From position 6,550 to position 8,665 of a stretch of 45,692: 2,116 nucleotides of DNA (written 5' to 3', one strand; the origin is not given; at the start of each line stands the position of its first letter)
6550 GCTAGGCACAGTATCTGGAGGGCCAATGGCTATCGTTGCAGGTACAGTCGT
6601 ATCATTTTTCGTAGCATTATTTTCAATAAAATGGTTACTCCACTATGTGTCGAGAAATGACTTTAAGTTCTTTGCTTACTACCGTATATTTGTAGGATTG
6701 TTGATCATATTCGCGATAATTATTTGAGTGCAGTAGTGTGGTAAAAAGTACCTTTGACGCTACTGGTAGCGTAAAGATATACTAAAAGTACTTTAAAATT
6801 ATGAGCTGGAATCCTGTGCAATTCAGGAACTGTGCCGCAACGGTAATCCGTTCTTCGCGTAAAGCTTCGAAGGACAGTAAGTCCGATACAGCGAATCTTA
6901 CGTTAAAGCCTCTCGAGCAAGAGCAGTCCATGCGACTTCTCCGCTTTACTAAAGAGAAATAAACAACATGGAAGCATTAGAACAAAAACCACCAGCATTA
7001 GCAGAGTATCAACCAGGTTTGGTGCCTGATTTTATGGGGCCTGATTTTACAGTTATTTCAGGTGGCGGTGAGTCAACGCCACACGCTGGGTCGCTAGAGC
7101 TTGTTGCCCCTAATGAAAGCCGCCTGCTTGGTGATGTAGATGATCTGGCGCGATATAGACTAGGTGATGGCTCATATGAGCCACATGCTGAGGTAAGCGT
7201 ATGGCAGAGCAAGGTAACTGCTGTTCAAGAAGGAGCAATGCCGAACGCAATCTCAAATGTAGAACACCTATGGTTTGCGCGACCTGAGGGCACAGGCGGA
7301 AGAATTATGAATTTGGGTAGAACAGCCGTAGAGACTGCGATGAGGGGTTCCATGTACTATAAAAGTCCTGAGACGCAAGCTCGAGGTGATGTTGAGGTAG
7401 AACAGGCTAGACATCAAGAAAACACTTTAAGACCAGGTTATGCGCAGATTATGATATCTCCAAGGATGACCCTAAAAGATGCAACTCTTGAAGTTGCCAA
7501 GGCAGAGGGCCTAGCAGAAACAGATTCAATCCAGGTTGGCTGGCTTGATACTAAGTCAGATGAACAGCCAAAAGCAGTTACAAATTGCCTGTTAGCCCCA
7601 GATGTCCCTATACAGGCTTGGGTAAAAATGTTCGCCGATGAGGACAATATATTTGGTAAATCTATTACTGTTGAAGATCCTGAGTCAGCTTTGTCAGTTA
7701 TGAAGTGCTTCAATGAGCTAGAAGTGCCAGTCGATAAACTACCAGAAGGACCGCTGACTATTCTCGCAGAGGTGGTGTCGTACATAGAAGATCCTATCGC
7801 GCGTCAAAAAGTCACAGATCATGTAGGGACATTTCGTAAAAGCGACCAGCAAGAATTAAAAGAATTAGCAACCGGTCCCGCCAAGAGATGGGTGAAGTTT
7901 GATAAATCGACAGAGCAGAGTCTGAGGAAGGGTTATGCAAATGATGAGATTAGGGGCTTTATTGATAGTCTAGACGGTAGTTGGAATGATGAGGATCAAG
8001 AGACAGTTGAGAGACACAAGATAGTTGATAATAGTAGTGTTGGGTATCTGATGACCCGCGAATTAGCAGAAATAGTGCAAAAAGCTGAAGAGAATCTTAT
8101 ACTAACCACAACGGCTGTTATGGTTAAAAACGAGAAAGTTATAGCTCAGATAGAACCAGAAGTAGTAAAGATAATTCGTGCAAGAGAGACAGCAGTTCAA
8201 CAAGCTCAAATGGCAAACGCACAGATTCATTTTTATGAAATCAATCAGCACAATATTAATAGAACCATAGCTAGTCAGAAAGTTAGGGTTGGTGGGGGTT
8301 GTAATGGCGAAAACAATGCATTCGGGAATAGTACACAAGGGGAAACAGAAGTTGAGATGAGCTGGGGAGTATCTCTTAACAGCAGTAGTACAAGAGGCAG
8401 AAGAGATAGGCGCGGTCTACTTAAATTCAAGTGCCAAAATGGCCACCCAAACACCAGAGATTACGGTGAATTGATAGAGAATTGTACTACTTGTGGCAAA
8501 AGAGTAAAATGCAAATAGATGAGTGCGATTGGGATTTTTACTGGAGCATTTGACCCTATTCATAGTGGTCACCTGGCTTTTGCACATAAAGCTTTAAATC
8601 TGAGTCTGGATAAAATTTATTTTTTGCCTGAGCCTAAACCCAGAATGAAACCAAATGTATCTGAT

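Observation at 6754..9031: Cobalamin-riboswitch-like leader controlling an orphan 516-aa zinc-ribbon protein fused to a NadD-like gene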

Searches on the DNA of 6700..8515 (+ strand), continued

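Call 108: search_with_rna_model(model_id=R1, sources=[L160, L161, L162, L093, L079, L118, L105, L041, L108], max_evalue=0.1, show_alignments=10, filters=off)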
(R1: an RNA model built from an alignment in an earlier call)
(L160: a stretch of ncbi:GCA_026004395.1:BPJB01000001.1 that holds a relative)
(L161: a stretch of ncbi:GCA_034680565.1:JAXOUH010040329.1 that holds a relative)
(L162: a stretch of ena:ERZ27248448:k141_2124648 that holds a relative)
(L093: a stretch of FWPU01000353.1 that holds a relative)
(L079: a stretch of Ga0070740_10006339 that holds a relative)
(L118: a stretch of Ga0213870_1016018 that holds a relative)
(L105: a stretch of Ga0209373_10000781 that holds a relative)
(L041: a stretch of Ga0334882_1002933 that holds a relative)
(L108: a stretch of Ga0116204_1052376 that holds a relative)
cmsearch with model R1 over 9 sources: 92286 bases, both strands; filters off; matches with E-value up to 0.1: 13.
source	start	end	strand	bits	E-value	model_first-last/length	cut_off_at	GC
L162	6841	6957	+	76.2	5.9e-15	1-116/116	no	0.49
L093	6893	7041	-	69.5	1.9e-13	1-116/116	no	0.42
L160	6821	6966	+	68.7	2.8e-13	1-116/116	no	0.43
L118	743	841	+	68.7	2.8e-13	1-116/116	no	0.49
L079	5918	6042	+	62.8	5.8e-12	1-116/116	no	0.49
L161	1937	2042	+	59.4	3.4e-11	1-116/116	no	0.41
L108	938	1066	-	53.8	5.9e-10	1-116/116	no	0.35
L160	5878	5982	+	52.9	9.6e-10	1-116/116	no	0.42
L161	5213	5340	+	51.6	1.8e-09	1-116/116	no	0.51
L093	7846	7950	-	50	4.1e-09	1-116/116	no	0.44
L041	4693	4815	-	49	7e-09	1-116/116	no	0.54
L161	2595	2701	+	42.8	1.7e-07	1-116/116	no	0.44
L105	2911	3046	-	42.3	2.2e-07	1-116/116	no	0.4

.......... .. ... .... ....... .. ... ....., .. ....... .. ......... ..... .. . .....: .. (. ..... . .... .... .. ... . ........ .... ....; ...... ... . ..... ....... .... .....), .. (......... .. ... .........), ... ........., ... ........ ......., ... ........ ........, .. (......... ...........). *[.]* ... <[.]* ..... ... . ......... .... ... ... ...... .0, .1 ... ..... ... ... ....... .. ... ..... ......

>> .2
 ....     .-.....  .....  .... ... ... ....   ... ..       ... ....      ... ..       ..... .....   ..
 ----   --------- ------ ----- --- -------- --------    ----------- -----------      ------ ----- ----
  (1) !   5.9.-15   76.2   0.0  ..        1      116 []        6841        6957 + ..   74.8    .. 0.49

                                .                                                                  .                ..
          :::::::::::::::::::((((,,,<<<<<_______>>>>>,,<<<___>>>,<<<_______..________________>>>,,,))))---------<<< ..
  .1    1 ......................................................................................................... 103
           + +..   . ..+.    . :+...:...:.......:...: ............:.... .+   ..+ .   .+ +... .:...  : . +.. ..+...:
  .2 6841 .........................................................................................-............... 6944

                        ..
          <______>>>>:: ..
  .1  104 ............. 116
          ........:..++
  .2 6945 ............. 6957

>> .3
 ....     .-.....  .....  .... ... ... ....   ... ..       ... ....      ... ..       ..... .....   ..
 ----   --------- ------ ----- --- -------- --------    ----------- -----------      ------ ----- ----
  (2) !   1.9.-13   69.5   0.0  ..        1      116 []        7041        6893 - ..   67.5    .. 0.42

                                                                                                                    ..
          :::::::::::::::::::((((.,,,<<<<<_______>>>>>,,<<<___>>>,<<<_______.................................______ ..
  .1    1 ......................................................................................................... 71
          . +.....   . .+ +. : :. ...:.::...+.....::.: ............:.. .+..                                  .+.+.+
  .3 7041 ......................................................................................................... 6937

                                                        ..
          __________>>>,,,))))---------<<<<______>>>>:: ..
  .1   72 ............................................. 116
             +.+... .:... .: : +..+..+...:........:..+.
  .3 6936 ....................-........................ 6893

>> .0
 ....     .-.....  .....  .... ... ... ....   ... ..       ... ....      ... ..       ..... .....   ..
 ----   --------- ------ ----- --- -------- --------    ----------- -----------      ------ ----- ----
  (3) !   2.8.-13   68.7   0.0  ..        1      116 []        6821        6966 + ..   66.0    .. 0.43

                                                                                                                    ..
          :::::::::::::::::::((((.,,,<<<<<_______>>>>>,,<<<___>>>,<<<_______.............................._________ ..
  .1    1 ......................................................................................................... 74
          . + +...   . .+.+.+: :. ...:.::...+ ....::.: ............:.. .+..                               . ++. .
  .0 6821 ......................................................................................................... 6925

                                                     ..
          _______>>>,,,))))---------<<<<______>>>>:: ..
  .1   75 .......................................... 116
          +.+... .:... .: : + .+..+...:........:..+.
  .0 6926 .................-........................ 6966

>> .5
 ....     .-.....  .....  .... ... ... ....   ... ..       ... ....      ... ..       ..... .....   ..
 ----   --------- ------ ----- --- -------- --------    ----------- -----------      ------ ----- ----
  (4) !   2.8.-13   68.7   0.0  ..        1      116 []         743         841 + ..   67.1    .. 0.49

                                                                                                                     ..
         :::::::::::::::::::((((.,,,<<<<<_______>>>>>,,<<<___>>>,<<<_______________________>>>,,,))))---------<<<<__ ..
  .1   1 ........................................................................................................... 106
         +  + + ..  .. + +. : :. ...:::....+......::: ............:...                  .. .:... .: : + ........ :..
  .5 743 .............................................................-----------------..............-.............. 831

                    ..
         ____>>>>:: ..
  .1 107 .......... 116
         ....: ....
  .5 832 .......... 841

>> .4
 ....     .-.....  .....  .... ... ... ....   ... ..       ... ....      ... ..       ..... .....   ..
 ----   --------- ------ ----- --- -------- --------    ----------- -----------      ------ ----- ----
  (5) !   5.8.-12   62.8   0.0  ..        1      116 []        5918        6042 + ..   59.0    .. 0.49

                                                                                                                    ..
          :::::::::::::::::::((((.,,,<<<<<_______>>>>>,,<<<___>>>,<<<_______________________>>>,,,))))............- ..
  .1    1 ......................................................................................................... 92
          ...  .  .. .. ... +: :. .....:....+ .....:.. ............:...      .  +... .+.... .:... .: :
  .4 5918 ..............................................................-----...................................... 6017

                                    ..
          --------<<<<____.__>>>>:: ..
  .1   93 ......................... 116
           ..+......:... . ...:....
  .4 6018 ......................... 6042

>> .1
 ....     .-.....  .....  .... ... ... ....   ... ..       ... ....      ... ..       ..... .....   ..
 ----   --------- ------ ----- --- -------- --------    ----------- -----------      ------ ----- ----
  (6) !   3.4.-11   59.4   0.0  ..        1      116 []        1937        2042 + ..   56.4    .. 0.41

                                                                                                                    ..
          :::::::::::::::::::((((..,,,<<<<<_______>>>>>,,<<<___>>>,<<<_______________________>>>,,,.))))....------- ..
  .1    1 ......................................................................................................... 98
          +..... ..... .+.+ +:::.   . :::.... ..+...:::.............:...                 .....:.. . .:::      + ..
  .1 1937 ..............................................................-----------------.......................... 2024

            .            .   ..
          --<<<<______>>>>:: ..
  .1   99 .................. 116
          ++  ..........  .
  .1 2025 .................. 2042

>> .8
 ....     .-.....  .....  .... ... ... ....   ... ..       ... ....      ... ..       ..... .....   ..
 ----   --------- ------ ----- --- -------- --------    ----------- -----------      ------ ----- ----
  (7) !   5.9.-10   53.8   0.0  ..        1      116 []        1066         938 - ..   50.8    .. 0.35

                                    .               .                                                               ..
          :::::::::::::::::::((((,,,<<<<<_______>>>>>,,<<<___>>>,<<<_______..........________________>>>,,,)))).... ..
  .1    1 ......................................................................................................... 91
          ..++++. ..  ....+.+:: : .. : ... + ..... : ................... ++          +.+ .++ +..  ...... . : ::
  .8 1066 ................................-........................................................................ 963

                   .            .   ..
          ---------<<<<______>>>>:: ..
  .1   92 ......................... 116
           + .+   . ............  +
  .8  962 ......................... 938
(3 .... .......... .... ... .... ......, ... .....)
